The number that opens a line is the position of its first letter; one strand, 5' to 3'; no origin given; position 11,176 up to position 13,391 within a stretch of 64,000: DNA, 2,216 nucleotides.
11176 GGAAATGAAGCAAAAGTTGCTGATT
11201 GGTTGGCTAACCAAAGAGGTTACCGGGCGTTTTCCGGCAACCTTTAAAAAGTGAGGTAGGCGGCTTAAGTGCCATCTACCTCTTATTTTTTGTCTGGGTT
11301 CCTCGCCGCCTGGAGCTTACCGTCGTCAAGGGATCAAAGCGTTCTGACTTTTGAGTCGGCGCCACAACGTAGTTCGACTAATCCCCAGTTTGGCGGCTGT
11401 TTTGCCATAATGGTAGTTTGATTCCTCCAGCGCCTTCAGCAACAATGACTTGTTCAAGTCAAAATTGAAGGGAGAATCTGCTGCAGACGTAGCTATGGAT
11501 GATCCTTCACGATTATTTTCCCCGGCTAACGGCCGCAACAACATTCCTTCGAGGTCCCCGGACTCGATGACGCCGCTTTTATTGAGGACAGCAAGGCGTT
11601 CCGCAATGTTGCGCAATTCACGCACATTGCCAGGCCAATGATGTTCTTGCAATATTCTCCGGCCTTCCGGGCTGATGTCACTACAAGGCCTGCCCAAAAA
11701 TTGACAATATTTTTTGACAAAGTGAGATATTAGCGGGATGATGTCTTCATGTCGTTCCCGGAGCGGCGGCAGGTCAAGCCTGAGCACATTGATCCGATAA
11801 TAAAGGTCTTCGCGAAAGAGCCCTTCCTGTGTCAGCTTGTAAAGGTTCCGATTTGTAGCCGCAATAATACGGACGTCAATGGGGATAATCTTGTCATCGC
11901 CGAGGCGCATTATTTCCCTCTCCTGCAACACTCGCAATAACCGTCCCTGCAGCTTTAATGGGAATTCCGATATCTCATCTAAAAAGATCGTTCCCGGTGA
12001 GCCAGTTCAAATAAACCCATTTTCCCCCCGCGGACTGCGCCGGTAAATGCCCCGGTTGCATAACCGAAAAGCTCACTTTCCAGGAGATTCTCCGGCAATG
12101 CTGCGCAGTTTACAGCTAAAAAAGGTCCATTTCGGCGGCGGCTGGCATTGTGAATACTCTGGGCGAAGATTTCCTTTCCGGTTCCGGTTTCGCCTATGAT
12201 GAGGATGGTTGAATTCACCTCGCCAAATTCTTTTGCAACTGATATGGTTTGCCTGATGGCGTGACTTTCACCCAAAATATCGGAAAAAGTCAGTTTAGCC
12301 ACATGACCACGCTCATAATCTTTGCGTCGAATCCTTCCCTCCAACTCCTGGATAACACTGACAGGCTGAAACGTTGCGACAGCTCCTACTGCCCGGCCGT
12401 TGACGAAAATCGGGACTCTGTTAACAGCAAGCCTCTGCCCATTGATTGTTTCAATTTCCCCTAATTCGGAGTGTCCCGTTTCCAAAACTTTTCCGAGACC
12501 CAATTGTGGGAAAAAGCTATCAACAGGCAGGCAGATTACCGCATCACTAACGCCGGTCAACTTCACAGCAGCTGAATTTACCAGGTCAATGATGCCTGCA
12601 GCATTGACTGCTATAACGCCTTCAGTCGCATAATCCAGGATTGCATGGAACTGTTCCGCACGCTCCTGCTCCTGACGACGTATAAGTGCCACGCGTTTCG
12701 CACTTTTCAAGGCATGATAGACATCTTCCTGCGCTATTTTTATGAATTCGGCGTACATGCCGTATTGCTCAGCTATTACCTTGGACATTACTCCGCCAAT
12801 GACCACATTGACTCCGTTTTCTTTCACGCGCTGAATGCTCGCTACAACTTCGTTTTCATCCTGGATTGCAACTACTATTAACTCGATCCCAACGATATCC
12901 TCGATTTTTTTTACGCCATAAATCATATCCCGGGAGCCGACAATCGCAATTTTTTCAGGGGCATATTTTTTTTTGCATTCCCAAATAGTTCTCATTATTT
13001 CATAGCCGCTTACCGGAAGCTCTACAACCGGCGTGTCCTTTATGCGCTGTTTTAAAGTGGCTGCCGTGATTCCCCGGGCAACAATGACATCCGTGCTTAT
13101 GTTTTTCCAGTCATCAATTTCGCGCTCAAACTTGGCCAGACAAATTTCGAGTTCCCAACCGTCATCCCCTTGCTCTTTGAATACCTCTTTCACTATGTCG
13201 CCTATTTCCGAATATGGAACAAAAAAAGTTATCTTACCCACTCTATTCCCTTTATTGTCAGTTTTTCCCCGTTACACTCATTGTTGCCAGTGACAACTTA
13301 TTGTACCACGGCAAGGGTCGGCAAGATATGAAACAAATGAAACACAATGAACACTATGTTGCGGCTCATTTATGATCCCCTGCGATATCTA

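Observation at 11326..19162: Sigma-54/PrpR-controlled six-gene redox operon built around a compact CooS-type CODH homologue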

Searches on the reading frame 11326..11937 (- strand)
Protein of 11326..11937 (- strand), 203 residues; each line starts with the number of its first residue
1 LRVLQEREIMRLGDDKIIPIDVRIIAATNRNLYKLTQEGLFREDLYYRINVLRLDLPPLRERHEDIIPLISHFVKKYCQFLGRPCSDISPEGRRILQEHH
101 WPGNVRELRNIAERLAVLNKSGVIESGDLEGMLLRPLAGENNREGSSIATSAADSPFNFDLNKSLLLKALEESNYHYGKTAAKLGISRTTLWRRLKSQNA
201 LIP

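Call 3: search_protein_families(library=pfam, proteins=[window:11326-11937:-], max_evalue=0.01)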
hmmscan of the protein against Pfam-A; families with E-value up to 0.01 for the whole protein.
window:11326-11937:- (203 aa): 6 families
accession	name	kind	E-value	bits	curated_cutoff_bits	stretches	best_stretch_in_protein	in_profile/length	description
PF25601.1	AAA_lid_14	-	2.1e-23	82.4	27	1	60-136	1-77/87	AAA+ ATPase lid domain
PF00158.32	Sigma54_activat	-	5e-17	62.5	20.2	1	1-54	114-167/168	Sigma-54 interaction domain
PF02954.25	HTH_8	-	8.5e-10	38.7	22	1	163-196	7-40/42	Bacterial regulatory protein, Fis family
PF14532.12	Sigma54_activ_2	-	0.00057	20.6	25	1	19-59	98-138/138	Sigma-54 interaction domain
PF13412.12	HTH_24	-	0.0038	17.2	21.9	0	180-196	23-39/48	Winged helix-turn-helix DNA-binding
PF13384.12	HTH_23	-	0.0083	16.4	24.6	0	167-196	11-39/50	Homeodomain-like domain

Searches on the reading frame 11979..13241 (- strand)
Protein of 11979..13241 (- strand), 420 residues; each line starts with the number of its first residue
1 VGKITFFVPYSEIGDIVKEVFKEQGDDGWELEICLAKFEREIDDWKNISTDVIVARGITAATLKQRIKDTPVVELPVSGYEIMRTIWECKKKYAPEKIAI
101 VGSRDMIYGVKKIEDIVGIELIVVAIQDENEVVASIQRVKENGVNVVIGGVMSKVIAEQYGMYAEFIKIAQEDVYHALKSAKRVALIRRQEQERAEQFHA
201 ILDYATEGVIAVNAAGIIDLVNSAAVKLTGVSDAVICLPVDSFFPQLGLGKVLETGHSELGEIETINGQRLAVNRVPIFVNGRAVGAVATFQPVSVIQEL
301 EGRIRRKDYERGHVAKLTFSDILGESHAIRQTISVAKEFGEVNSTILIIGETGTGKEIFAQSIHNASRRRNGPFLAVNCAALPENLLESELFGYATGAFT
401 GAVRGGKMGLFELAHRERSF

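Call 3: search_protein_families(library=pfam, proteins=[window:11979-13241:-], max_evalue=0.01)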
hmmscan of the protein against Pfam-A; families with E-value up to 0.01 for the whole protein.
window:11979-13241:- (420 aa): 7 families
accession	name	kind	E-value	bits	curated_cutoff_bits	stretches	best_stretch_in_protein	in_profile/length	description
PF06506.16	PrpR_N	-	1.8e-34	119.2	29.1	1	44-191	23-167/167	Propionate catabolism activator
PF00158.32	Sigma54_activat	-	2.5e-32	112.3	20.2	1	322-416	1-94/168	Sigma-54 interaction domain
PF14532.12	Sigma54_activ_2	-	9.4e-07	29.6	25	1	326-389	4-67/138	Sigma-54 interaction domain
PF00989.32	PAS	-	0.00021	21.7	22.6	1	196-233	1-38/113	PAS fold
PF13188.13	PAS_8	-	0.0014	18.9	21.8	1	196-236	1-43/65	PAS domain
PF06745.19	ATPase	-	0.0029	17.4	26.6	0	343-363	19-39/231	KaiC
PF13426.13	PAS_9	-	0.0052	17.5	27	0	208-292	3-99/103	PAS domain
